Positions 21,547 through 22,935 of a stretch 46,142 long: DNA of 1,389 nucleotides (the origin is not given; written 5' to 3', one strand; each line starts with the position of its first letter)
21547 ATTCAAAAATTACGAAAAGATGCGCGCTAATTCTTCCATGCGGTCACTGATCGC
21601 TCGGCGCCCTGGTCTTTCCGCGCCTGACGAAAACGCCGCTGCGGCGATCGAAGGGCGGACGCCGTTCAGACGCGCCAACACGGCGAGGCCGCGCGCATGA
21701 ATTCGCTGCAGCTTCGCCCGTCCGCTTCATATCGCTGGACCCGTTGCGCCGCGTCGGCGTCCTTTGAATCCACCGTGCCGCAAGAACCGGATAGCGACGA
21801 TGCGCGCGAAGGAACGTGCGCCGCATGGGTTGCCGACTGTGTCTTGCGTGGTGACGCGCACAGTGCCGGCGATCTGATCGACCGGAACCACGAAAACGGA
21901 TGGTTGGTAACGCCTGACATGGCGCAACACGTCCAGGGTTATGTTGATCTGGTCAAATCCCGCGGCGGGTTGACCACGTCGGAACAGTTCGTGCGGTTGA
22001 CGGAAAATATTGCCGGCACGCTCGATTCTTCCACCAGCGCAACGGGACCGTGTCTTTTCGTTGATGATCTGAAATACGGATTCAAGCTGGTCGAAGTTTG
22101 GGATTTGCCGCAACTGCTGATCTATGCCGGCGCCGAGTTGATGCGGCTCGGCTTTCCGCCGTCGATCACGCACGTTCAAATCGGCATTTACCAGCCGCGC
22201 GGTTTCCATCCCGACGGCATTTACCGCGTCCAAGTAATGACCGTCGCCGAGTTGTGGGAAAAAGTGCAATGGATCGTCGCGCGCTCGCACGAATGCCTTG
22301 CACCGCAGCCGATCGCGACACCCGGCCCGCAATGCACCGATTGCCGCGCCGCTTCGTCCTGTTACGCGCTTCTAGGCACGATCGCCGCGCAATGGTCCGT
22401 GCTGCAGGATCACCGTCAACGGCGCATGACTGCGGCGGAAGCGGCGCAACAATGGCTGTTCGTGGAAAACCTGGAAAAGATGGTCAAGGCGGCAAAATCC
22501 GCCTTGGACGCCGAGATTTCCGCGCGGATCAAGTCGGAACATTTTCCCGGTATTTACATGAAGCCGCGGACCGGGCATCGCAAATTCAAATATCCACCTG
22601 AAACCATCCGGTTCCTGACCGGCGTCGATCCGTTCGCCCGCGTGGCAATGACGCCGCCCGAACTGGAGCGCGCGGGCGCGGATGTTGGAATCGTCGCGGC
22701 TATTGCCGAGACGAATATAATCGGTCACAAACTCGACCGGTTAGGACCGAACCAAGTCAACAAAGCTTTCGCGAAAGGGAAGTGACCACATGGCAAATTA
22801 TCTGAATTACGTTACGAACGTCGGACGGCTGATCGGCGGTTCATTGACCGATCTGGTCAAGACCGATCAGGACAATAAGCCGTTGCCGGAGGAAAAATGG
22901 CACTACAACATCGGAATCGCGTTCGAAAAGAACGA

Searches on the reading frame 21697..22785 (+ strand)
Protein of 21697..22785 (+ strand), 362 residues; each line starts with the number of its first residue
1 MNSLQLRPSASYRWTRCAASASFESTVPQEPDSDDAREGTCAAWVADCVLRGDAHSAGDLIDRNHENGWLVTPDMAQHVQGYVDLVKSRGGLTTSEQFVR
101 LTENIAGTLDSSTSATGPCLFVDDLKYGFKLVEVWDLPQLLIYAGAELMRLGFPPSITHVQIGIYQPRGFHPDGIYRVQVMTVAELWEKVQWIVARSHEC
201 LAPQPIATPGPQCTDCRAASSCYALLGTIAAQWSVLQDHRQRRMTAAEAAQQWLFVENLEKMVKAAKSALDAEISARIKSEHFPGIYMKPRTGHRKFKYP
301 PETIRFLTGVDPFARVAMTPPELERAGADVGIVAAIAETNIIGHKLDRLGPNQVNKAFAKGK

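Call 67: search_protein_families(library=pfam, proteins=[window:21697-22785:+], max_evalue=0.001)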
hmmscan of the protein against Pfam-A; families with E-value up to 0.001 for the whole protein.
window:21697-22785:+ (362 aa): 1 family
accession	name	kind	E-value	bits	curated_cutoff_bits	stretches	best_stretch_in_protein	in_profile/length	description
PF10926.14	DUF2800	-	1.5e-27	97.2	21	1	6-298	4-304/368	Protein of unknown function (DUF2800)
